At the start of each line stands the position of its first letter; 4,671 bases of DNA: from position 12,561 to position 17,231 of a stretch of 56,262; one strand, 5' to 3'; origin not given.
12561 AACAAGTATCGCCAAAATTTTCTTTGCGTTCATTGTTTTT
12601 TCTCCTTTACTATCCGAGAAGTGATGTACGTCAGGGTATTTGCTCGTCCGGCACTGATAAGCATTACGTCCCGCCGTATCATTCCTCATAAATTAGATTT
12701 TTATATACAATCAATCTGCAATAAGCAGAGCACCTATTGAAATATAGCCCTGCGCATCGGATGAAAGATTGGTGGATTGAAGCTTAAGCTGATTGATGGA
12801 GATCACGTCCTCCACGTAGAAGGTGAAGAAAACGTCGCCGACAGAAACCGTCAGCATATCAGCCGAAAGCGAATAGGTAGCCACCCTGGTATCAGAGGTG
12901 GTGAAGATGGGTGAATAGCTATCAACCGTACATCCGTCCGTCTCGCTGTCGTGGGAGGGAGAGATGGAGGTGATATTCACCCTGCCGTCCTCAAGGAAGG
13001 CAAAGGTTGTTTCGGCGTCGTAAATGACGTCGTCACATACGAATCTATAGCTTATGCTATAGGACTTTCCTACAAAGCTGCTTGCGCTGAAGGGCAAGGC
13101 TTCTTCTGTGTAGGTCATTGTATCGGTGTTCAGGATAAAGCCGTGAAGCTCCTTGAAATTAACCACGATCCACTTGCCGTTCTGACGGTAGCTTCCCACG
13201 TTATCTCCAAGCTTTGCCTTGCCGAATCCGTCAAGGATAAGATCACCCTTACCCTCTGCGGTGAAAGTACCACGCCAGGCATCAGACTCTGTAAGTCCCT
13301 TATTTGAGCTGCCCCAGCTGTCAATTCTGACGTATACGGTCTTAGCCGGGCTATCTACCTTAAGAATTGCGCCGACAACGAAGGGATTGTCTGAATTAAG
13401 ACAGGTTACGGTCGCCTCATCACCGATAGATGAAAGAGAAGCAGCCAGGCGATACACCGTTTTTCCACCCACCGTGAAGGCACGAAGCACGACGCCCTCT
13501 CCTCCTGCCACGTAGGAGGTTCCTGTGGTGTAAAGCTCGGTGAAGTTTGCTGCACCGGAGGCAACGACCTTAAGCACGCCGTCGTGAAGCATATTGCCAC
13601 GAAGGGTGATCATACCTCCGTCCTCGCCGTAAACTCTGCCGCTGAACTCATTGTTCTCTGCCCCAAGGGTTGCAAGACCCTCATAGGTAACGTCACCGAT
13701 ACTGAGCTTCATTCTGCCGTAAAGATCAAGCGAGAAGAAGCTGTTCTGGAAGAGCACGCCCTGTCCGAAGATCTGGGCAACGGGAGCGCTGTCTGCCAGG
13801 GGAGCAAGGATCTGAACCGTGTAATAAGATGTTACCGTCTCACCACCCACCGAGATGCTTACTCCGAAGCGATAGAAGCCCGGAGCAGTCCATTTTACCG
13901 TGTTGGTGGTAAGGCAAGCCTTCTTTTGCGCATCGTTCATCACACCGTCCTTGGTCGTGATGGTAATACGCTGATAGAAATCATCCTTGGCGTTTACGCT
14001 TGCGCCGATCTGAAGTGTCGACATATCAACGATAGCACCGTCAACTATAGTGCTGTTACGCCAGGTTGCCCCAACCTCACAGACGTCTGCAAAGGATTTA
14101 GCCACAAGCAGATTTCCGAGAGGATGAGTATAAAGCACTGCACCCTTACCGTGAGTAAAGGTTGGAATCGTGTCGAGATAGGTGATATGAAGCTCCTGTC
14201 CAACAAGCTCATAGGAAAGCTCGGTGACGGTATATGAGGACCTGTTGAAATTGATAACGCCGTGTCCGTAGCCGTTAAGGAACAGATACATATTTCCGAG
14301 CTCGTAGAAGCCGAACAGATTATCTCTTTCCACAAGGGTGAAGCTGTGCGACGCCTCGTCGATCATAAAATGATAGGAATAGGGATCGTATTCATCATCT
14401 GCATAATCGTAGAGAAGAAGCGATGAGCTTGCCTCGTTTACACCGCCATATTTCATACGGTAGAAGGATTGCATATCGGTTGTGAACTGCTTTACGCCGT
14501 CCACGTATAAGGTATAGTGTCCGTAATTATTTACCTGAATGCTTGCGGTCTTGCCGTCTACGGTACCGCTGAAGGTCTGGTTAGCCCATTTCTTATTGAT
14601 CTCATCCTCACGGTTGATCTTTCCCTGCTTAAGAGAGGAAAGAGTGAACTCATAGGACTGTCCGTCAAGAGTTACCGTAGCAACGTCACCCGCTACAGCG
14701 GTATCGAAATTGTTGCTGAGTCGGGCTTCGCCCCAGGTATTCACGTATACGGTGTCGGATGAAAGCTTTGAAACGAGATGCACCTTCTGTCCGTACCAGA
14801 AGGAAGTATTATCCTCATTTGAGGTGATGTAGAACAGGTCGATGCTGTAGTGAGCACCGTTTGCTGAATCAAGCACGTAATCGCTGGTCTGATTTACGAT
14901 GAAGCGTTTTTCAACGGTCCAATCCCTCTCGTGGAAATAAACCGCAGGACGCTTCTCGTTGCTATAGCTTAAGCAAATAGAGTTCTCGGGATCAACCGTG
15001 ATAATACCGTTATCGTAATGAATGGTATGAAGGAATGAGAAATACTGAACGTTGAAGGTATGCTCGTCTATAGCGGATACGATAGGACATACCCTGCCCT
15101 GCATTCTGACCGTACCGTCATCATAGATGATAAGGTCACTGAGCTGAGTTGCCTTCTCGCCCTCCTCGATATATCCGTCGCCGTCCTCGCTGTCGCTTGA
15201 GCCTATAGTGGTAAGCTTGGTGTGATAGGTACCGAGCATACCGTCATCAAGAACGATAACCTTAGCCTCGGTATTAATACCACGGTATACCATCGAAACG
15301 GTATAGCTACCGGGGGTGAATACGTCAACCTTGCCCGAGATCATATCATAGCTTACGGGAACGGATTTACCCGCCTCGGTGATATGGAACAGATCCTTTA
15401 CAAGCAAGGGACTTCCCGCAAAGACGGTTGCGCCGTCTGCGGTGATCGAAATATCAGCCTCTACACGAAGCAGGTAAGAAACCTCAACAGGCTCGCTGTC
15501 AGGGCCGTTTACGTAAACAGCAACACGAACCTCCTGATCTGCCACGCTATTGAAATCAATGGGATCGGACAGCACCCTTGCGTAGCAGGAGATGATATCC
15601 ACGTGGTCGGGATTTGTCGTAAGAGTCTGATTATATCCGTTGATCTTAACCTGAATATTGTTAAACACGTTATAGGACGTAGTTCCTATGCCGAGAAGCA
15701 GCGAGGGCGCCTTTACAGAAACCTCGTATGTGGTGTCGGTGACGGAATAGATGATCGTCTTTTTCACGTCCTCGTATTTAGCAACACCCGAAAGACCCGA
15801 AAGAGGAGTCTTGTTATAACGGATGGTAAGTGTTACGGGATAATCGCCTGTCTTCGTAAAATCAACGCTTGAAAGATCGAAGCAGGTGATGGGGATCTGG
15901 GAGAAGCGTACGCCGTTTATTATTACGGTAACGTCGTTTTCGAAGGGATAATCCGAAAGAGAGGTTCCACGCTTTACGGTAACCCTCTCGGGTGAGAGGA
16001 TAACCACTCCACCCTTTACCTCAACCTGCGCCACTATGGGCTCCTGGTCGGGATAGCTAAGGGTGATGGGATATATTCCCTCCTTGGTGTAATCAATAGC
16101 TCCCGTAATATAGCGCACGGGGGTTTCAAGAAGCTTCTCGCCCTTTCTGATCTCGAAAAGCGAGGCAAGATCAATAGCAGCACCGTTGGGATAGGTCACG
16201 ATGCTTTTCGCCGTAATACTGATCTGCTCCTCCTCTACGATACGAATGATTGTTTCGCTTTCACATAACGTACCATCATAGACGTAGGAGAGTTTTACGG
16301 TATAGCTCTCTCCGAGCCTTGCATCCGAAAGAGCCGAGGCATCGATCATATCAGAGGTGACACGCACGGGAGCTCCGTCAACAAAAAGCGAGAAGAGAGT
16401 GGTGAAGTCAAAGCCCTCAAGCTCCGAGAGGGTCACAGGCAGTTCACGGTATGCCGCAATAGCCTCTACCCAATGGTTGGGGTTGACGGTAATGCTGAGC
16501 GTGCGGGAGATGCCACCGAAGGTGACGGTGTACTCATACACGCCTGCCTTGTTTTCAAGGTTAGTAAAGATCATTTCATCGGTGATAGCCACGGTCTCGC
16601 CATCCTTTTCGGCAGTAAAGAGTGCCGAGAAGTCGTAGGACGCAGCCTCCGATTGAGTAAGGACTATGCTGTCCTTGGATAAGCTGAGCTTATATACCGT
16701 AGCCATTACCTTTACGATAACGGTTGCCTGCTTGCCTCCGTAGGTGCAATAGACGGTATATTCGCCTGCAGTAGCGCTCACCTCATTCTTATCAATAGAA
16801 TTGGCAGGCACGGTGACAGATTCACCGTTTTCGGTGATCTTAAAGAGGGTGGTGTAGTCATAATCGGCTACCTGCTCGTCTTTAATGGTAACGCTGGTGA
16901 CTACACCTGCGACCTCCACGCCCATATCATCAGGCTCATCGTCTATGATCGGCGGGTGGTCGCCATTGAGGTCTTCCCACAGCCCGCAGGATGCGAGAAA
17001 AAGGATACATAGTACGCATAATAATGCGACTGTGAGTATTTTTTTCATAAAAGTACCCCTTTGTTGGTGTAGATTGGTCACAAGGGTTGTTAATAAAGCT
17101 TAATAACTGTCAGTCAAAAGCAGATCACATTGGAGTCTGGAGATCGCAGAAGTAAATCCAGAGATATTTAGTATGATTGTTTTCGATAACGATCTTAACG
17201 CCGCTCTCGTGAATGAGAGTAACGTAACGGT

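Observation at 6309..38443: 32-kb, 12-gene operon coupling an Opp importer to a giant S8-LRR protease and four giant lipoproteins: a candidate undescribed surface capture/proteolysis/uptake system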

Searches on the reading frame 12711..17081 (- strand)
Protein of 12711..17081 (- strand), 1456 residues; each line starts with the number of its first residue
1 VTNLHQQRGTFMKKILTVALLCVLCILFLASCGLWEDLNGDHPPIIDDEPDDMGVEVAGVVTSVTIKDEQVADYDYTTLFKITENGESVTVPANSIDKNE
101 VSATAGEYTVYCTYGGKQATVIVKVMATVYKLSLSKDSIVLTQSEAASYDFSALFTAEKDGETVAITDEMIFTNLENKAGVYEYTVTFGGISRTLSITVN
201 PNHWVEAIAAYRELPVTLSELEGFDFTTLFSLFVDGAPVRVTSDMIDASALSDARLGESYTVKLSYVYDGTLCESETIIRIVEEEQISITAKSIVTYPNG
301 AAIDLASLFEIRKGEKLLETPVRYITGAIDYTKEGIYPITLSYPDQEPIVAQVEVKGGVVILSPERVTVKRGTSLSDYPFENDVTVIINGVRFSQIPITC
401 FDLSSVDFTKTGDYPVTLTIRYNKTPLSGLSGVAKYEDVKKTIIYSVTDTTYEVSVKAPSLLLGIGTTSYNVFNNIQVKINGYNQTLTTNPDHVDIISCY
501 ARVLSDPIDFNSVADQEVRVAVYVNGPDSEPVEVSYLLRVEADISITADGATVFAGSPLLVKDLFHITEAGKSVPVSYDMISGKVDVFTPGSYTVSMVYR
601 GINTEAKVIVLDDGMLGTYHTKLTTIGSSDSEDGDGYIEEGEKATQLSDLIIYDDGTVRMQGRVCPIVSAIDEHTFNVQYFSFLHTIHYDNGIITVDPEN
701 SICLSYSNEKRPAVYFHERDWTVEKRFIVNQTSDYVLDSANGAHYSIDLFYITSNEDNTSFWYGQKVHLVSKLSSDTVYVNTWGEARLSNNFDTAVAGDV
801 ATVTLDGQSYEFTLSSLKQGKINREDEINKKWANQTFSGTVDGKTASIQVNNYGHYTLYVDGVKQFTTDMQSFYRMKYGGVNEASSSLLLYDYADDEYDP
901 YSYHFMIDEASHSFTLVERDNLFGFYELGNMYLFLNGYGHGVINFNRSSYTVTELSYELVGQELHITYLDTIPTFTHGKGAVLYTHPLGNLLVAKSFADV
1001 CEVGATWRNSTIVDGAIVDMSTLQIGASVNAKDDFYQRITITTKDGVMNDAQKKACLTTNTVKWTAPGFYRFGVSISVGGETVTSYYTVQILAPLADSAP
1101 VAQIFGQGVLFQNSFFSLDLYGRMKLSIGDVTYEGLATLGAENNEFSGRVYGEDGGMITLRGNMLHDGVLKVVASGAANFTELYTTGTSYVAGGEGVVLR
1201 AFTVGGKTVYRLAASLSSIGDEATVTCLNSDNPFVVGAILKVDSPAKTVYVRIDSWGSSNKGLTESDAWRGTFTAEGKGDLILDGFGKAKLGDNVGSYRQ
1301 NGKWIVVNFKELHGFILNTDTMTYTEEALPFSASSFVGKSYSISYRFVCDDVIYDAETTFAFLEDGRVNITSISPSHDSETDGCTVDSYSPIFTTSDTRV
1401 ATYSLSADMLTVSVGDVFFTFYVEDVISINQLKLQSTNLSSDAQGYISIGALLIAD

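Call 5: search_protein_families(library=pfam, proteins=[window:12711-17081:-], max_evalue=0.01)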
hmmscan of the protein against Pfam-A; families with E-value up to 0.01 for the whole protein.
window:12711-17081:- (1456 aa): 1 family
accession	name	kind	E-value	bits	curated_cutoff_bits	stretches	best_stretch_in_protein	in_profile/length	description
PF07523.18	Big_3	-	1.1e-09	38.8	21.2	0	85-125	27-68/68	Bacterial Ig-like domain (group 3)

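Call 27: search_protein_families(library=ncbifam, proteins=[window:12711-17081:-], max_evalue=0.01)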
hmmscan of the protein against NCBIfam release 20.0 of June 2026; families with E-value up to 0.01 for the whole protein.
window:12711-17081:- (1456 aa): 0 families

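Call 72: search_solved_structures(query=window:12711-17081:-, max_evalue=1)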
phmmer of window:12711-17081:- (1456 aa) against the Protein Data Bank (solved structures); distinct sequences matched with E-value up to 1: 0.

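Call 75: search_protein_families(library=phrogs, proteins=[window:12711-17081:-], max_evalue=0.001)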
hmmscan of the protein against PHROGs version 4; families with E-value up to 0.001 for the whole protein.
window:12711-17081:- (1456 aa): 1 family
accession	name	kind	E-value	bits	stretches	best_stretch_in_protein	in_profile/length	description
phrog_2316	-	unknown function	0.00045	21.1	0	12-144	1-141/191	-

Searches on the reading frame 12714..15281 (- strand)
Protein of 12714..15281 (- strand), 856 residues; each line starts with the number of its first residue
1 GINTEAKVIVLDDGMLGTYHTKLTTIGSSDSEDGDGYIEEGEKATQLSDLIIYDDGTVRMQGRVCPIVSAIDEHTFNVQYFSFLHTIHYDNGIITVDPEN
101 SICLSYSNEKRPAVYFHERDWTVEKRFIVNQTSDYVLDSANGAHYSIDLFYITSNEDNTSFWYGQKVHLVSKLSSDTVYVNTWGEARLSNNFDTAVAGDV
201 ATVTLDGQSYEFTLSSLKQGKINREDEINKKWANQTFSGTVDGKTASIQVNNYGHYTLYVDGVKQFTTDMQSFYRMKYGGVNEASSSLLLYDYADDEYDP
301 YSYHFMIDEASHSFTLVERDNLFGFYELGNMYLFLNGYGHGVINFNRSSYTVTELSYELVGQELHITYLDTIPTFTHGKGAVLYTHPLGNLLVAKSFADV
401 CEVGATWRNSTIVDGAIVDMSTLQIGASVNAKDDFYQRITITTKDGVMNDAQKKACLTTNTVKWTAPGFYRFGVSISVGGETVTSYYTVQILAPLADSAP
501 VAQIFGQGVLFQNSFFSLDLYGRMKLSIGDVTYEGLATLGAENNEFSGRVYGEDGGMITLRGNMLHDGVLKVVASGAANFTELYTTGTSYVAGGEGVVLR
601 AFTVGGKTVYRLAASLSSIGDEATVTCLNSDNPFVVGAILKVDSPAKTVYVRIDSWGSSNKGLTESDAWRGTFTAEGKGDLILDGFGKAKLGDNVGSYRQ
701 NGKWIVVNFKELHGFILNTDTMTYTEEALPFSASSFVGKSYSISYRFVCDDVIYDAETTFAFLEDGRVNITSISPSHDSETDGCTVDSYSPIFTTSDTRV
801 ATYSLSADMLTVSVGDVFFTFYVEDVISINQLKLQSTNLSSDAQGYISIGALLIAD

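Call 88: search_protein_families(library=pfam, proteins=[window:12714-15281:-], max_evalue=1)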
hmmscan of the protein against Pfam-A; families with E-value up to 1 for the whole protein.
window:12714-15281:- (856 aa): 1 family
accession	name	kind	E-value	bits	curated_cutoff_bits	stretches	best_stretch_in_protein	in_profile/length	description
PF17996.7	CE2_N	-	0.22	12.1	27.9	1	226-268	11-56/108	Carbohydrate esterase 2 N-terminal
